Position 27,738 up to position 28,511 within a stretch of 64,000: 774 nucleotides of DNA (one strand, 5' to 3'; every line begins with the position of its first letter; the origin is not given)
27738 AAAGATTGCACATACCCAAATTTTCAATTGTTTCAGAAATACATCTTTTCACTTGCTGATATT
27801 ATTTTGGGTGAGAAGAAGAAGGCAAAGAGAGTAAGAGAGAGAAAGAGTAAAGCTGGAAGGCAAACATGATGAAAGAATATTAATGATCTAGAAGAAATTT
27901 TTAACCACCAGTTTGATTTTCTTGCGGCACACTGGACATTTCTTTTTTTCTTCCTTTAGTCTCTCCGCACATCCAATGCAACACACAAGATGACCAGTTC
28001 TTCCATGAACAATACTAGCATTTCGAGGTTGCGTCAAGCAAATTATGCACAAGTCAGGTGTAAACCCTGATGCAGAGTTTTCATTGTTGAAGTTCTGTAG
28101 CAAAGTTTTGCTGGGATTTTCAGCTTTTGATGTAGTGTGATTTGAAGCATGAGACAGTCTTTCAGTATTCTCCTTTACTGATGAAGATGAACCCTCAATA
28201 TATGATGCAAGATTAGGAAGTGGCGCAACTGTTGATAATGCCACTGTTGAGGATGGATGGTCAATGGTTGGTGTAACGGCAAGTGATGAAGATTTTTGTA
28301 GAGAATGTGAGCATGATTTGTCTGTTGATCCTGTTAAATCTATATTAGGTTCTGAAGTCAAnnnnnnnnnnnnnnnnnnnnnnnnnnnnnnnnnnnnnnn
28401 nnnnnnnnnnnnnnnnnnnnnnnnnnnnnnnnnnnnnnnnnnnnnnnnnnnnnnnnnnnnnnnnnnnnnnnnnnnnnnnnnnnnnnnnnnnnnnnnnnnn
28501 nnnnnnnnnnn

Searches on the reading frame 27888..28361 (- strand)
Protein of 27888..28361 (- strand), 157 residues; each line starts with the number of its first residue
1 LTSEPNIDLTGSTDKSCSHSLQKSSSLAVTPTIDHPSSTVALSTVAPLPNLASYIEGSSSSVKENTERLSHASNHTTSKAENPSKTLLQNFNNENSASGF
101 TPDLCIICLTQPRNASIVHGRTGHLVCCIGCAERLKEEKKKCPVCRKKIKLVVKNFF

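Call 67: search_protein_families(library=pfam, proteins=[window:27888-28361:-], max_evalue=0.001)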
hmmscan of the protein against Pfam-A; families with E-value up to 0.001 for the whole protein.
window:27888-28361:- (157 aa): 2 families
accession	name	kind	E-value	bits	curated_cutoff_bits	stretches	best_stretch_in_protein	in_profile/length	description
PF13920.12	zf-C3HC4_3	-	9.6e-13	48.2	27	1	103-150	3-47/49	Zinc finger, C3HC4 type (RING finger)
PF13639.12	zf-RING_2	-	0.00025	21.7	27.3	1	104-146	2-44/44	Ring finger domain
